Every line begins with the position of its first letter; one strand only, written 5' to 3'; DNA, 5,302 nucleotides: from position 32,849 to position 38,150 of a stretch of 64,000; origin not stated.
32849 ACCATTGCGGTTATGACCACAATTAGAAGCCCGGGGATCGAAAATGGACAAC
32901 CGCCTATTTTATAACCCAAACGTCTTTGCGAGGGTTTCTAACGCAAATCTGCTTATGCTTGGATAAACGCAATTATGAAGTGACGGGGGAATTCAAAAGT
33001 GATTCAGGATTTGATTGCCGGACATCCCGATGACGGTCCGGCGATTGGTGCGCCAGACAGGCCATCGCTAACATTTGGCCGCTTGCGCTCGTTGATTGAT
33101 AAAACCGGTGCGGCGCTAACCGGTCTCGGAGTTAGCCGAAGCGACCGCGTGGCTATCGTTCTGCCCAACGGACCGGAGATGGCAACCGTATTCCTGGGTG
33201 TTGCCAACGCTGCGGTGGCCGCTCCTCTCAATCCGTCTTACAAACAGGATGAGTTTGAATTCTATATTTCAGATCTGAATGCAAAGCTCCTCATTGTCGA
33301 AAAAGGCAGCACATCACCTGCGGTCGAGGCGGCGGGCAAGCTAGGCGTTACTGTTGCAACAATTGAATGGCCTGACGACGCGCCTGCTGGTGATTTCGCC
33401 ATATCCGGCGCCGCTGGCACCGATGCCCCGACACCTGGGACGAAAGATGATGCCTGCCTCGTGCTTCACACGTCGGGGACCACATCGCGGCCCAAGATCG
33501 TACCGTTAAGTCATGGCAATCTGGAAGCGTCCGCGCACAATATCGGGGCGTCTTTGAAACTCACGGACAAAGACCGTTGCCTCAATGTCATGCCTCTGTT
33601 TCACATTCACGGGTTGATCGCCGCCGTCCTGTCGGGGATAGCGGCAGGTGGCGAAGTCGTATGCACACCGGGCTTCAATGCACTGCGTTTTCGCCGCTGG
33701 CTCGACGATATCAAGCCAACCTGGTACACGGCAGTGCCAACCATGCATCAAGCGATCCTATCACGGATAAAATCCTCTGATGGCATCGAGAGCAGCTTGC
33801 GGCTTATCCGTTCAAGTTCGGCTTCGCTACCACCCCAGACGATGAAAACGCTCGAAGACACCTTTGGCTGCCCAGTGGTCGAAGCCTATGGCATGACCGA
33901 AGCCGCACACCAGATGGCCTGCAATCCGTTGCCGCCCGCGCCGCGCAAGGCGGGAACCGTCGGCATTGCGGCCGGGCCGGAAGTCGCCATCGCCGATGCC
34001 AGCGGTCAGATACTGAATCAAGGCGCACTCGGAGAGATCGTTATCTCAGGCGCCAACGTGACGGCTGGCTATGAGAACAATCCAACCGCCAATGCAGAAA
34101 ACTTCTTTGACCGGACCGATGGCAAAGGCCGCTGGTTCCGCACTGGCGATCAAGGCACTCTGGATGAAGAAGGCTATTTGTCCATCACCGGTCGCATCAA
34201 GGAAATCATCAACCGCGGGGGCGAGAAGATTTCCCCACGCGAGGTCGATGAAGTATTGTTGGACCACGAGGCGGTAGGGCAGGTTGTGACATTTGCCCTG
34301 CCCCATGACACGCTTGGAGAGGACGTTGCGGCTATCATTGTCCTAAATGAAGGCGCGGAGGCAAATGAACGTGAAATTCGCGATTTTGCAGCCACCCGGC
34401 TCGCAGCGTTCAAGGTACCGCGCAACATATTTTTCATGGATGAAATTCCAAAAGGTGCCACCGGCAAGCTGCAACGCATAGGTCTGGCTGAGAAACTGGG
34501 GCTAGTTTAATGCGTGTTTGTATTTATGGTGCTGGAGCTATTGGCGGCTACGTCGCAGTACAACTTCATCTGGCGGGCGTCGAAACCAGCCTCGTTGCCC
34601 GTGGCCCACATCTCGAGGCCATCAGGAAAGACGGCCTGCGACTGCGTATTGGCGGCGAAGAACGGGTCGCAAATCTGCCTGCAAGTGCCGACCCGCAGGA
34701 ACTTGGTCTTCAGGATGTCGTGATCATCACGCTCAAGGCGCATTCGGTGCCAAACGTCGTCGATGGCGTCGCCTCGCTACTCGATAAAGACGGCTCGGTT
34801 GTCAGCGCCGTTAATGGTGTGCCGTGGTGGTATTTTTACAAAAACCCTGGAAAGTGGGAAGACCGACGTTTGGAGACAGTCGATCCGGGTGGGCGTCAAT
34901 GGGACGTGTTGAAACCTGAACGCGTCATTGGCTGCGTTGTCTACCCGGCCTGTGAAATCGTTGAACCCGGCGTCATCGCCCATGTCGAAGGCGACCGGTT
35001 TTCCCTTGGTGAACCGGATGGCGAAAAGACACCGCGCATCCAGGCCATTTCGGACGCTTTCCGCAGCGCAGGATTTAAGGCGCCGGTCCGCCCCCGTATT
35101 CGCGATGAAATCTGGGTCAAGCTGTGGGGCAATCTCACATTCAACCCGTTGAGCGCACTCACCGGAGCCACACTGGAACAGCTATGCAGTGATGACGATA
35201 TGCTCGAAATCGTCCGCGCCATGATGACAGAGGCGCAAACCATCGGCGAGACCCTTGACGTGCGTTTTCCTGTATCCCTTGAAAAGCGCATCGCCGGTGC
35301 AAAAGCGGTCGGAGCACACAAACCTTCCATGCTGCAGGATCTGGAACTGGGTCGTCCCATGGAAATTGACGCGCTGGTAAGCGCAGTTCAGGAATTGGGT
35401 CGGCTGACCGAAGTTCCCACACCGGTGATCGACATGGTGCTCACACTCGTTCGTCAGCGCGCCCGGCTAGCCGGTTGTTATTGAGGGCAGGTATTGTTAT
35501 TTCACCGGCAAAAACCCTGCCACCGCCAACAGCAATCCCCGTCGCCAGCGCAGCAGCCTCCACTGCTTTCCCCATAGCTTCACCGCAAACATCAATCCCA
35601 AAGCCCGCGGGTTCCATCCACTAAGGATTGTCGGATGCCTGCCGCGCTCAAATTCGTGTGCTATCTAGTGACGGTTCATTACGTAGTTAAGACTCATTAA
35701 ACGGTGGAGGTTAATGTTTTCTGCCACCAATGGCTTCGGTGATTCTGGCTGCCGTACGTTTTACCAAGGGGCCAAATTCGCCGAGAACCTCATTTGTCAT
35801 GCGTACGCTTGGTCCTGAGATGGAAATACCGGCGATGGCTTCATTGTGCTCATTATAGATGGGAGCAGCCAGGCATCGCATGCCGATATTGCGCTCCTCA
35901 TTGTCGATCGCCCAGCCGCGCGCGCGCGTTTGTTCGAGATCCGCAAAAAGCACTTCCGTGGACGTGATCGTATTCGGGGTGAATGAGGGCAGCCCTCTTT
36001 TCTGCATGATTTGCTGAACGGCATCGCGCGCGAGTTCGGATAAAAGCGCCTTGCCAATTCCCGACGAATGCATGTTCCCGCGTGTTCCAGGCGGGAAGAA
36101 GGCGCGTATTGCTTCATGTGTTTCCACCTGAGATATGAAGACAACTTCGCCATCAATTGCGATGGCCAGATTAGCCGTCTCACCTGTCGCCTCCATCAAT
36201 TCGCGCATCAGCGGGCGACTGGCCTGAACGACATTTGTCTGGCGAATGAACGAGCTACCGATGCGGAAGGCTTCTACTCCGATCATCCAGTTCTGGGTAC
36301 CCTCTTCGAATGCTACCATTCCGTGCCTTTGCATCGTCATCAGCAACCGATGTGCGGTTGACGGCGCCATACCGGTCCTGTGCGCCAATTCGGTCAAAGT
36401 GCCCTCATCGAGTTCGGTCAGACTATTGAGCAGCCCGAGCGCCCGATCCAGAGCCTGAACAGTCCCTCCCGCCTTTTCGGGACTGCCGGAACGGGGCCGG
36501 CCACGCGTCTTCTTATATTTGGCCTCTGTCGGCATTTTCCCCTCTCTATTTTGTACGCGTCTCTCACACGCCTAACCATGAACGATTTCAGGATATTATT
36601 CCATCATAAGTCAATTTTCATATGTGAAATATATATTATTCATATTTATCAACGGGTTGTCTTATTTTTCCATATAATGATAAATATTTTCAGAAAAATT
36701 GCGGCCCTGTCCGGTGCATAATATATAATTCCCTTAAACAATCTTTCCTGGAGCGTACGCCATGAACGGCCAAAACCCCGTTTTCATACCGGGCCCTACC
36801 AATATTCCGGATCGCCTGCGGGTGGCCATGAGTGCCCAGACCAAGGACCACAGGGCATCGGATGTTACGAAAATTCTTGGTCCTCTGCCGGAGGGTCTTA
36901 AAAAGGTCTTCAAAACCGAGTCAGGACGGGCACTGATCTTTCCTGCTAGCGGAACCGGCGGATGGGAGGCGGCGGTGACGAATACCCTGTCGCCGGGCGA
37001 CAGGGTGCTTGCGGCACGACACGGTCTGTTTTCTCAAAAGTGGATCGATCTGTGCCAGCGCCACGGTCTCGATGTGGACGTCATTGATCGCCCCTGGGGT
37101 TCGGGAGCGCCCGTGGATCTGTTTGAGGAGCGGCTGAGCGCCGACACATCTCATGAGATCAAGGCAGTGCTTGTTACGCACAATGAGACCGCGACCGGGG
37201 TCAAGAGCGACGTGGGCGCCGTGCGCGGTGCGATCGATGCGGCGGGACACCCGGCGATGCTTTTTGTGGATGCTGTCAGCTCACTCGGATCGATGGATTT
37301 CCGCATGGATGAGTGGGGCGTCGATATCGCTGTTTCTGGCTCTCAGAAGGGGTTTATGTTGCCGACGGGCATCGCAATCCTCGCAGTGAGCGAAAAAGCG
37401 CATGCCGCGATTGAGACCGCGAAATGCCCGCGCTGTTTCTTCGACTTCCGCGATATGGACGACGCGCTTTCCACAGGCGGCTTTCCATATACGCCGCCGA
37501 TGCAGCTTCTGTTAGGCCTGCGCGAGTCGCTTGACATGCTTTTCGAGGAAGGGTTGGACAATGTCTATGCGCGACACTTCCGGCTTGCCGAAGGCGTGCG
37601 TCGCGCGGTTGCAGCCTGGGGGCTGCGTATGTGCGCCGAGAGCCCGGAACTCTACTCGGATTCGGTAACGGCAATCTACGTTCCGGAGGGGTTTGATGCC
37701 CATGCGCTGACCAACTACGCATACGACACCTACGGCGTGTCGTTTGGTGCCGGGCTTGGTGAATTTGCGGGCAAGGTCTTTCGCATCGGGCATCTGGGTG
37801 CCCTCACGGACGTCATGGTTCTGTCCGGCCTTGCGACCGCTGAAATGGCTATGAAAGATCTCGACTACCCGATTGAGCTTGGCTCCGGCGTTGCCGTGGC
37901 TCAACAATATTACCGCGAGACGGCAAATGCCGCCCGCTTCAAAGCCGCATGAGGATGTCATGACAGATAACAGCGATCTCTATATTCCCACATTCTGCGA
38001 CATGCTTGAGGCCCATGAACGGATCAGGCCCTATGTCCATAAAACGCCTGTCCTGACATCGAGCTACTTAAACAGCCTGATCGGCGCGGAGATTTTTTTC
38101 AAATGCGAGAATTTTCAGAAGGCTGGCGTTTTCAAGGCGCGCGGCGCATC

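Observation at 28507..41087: Candidate undescribed route: oxalate uptake, activation and reduction wired directly into the beta-hydroxyaspartate cycle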

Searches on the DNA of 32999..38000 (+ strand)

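Call 13: search_dna_similar(query=window:32999-38000:+, collection=plasmids, mode=distant, max_rows=15)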
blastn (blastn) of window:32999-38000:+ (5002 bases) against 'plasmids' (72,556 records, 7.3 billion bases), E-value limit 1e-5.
Records with a match: 220; places in all: 232; records where one place covers at least 80% of the query: 0.
Best place of each record, by identity: 80-90% 2; 60-80% 218.
By first word of the organism name: Pseudosulfitobacter 46; Sinorhizobium 35; Leisingera 17; Paracoccus 13; Rhizobium 12; Caballeronia 11; Aminobacter 9; Azospirillum 7; Methylobacterium 5; Sphingobium 5; and 31 more.
By predicted mobility (MOB-suite, as given by PLSDB): non-mobilizable 151; mobilizable 36; conjugative 33.
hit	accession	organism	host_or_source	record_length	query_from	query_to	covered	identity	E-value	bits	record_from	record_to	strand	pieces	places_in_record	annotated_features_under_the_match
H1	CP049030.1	Rhodobacteraceae bacterium SC52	Apostichopus japonicus,pure ...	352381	466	2380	38%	63.5%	2e-55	226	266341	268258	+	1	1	AMP-binding protein | 2-dehydropantoate 2-reductase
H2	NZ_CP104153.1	Rhizobium sophoriradicis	Phaseolus vulgaris,cell culture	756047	3086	4905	27%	67.4%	9e-73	392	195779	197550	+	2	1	bhcA: L-aspartate--glyoxylate aminotransferase BhcA | bhcR: HTH-type transcriptional regulator BhcR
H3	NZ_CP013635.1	Rhizobium sp. N324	Phaseolus vulgaris,Whole ...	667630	3086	4905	27%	67.4%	9e-73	387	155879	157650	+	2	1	bhcA: L-aspartate--glyoxylate aminotransferase BhcA | bhcR: HTH-type transcriptional regulator BhcR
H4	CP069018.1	Pseudosulfitobacter pseudonitzschiae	-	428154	2863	4919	27%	67.3%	4e-77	404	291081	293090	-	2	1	aminotransferase class V-fold PLP-dependent enzyme | IclR family transcriptional regulator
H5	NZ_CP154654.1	Alloyangia pacifica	-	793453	3038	4919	27%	67.5%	5e-76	365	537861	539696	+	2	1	bhcA: L-aspartate--glyoxylate aminotransferase BhcA | bhcR: HTH-type transcriptional regulator BhcR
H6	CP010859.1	Marinovum algicola DG 898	-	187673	3046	4919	26%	67.8%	2e-86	396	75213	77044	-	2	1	Serine-pyruvate aminotransferase/archaeal aspartate aminotransferase | Transcriptional regulator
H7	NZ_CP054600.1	Pseudosulfitobacter pseudonitzschiae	surface sea water,shallow sea, symbosis ...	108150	3047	4919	26%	67.1%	3e-79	380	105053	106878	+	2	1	bhcA: L-aspartate--glyoxylate aminotransferase BhcA | bhcR: HTH-type transcriptional regulator BhcR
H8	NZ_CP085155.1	Pseudosulfitobacter sp. DSM 107133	cell culture,Seawater from the North ...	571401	2864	4849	25%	66.0%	4e-58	302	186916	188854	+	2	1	bhcA: L-aspartate--glyoxylate aminotransferase BhcA | bhcR: HTH-type transcriptional regulator BhcR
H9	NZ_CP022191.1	Alloyangia pacifica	cell culture,oil-contaminated sediment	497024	3044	4919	24%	68.7%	7e-74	419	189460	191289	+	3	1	L-aspartate--glyoxylate aminotransferase BhcA | HTH-type transcriptional regulator BhcR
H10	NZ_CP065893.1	Paracoccus marcusii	Cancer pagurus,whole ...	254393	3047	4917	24%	67.6%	4e-77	376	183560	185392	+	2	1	bhcA: L-aspartate--glyoxylate aminotransferase BhcA | bhcR: HTH-type transcriptional regulator BhcR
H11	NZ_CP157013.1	Paracoccus marcusii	Halophytes,cell culture,Suaeda maritima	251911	3047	4917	24%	67.5%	2e-75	362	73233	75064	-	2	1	bhcA: L-aspartate--glyoxylate aminotransferase BhcA | bhcR: HTH-type transcriptional regulator BhcR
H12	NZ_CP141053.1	Paracoccus denitrificans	-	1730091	3049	4959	24%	69.6%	3e-110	486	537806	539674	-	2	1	none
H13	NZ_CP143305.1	Paracoccus marcusii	Soil sample,soil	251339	3047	4917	24%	67.3%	1e-70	351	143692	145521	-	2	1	bhcA: L-aspartate--glyoxylate aminotransferase BhcA | bhcR: HTH-type transcriptional regulator BhcR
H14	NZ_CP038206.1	Paracoccus pantotrophus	single cell,soil associated with ...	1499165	3047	4959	24%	68.7%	9e-98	441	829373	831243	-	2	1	none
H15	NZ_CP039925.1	Agrobacterium tumefaciens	-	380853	3046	4918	24%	66.5%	1e-57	328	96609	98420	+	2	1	bhcA: L-aspartate--glyoxylate aminotransferase BhcA | bhcR: HTH-type transcriptional regulator BhcR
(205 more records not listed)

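Call 14: get_annotated_region(hit=H1, flank=12000)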
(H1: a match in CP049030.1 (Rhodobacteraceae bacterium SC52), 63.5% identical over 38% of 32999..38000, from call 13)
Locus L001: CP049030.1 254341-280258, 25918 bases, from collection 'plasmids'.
description: Rhodobacteraceae bacterium SC52 plasmid pSC52_2, complete sequence
organism: Rhodobacteraceae bacterium SC52 (NCBI taxid 2745590)
taxonomy: Bacteria; Pseudomonadota; Alphaproteobacteria; Rhodobacterales; Paracoccaceae; ; Rhodobacteraceae bacterium SC52
host: -; source: Apostichopus japonicus,pure culture,Intestine content; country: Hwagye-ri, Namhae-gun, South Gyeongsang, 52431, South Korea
typing (MOB-suite, as given by PLSDB): mobilizable; relaxase MOBP,MOBP
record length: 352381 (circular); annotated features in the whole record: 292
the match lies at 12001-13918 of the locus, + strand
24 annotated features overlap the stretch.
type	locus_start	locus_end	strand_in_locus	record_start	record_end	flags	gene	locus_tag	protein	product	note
CDS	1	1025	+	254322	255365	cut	-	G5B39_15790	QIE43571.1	OmpA family protein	-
CDS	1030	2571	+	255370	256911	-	-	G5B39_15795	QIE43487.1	caspase family protein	-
CDS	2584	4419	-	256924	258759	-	-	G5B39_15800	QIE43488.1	DUF4384 domain-containing protein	-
CDS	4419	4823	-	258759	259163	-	-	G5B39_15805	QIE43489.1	biopolymer transporter ExbD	-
CDS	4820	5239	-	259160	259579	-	-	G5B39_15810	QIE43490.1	biopolymer transporter ExbD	-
CDS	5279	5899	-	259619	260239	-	-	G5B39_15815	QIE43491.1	MotA/TolQ/ExbB proton channel family protein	-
CDS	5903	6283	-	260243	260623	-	-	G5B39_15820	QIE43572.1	hypothetical protein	-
CDS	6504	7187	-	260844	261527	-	-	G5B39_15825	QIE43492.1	fumarylacetoacetate hydrolase family protein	-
CDS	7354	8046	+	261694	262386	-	-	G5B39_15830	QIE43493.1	FadR family transcriptional regulator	-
CDS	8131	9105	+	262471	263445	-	-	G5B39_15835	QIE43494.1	ABC transporter substrate-binding protein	-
CDS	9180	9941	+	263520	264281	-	-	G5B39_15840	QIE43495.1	ABC transporter permease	-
CDS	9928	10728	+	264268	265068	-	-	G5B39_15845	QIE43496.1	ABC transporter ATP-binding protein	-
CDS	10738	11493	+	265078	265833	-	-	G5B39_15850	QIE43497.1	ABC transporter permease subunit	-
CDS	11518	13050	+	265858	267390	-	-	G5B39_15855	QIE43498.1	AMP-binding protein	-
CDS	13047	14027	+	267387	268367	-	-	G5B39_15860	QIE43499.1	2-dehydropantoate 2-reductase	-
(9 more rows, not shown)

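Call 49: get_annotated_region(hit=H6, flank=9000)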
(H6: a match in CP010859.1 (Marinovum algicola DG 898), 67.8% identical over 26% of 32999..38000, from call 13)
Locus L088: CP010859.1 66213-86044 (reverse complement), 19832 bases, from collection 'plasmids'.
description: Marinovum algicola DG 898 plasmid pMaD4, complete sequence
organism: Marinovum algicola DG 898 (NCBI taxid 988812)
taxonomy: Bacteria; Pseudomonadota; Alphaproteobacteria; Rhodobacterales; Roseobacteraceae; Marinovum; Marinovum algicola; Marinovum algicola DG 898
host: -; source: -; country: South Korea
typing (MOB-suite, as given by PLSDB): non-mobilizable; replicon rep_cluster_547
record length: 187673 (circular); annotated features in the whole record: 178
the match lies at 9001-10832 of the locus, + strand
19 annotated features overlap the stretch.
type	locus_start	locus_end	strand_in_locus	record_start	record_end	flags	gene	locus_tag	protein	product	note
CDS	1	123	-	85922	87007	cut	-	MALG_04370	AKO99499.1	TRAP-type mannitol/chloroaromatic compound transport system, periplasmic component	-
CDS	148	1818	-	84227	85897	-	-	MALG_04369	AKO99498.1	urocanate hydratase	-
CDS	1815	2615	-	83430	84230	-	-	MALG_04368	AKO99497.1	N-formylglutamate amidohydrolase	-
CDS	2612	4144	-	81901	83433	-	-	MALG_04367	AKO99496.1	histidine ammonia-lyase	-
CDS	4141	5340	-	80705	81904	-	-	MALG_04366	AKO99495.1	Imidazolonepropionase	-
CDS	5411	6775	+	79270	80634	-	-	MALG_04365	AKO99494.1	formiminoglutamate deiminase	-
CDS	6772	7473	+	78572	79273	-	-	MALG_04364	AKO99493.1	Transcriptional regulator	-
CDS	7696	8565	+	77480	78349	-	-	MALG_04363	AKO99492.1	putative allantoin catabolism protein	-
CDS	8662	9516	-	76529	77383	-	-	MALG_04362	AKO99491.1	Transcriptional regulator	-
CDS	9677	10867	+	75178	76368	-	-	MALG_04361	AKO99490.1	Serine-pyruvate aminotransferase/archaeal aspartate aminotransferase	-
CDS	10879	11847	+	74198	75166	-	-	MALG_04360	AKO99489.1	Threonine dehydratase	-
CDS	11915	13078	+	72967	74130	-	-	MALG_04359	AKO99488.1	putative amino acid aldolase or racemase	-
CDS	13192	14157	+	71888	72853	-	-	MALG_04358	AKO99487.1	Ornithine cyclodeaminase, mu-crystallin-like protein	-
CDS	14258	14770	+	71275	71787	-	-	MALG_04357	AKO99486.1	Urea channel AmiS/UreI family transporter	-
CDS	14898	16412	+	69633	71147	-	-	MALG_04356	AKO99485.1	Uracil-xanthine permease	-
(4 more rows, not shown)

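Call 50: get_annotated_region(hit=H2, flank=9000)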
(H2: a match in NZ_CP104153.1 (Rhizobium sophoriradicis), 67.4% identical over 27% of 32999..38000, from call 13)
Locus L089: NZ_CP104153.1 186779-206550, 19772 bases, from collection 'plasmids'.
description: Rhizobium sophoriradicis strain CC511 plasmid pCC511_1, complete sequence
organism: Rhizobium sophoriradicis (NCBI taxid 1535245)
taxonomy: Bacteria; Pseudomonadota; Alphaproteobacteria; Hyphomicrobiales; Rhizobiaceae; Rhizobium; Rhizobium sophoriradicis
host: -; source: Phaseolus vulgaris,cell culture; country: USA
typing (MOB-suite, as given by PLSDB): non-mobilizable; replicon rep_cluster_841
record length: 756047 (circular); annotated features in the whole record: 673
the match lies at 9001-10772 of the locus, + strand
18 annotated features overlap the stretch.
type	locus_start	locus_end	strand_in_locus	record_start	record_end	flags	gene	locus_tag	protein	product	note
CDS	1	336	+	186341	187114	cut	-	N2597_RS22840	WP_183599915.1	5-oxoprolinase subunit PxpA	GO:0005975 - carbohydrate metabolic process [Evidence IEA]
CDS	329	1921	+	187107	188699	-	-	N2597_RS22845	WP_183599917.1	urea amidolyase family protein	-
CDS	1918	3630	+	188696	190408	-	-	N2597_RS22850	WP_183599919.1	biotin carboxylase N-terminal domain-containing protein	-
CDS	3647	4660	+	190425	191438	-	lipA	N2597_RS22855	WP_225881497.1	lipoyl synthase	GO:0009107 - lipoate biosynthetic process [Evidence IEA]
CDS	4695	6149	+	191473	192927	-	-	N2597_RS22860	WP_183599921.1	FAD-linked oxidase C-terminal domain-containing protein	-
CDS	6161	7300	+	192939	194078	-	-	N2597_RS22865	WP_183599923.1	FAD-binding protein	-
CDS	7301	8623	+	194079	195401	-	glcF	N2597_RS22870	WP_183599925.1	glycolate oxidase subunit GlcF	-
CDS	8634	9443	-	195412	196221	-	bhcR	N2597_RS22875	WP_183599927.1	HTH-type transcriptional regulator BhcR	GO:0006355 - regulation of DNA-templated transcription [Evidence IEA]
CDS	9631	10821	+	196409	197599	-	bhcA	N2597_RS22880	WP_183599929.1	L-aspartate--glyoxylate aminotransferase BhcA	GO:0046296 - glycolate catabolic process [Evidence IEA]; GO:0009436 - glyoxylate catabolic process [Evidence IEA]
CDS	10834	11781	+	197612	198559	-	bhcB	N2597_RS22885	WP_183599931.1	beta-hydroxyaspartate dehydratase BhcB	GO:0046296 - glycolate catabolic process [Evidence IEA]; GO:0009436 - glyoxylate catabolic process [Evidence IEA]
CDS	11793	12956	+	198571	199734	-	bhcC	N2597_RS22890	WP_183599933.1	3-hydroxy-D-aspartate aldolase BhcC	GO:0046296 - glycolate catabolic process [Evidence IEA]; GO:0009436 - glyoxylate catabolic process [Evidence IEA]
CDS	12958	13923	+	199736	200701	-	bhcD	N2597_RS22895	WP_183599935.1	iminosuccinate reductase BhcD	GO:0046296 - glycolate catabolic process [Evidence IEA]; GO:0009436 - glyoxylate catabolic process [Evidence IEA]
CDS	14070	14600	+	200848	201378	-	-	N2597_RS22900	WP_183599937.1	VOC family protein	-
CDS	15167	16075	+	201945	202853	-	-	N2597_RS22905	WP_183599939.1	AraC family transcriptional regulator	GO:0006355 - regulation of DNA-templated transcription [Evidence IEA]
CDS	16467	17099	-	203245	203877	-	-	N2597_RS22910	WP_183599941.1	DUF433 domain-containing protein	-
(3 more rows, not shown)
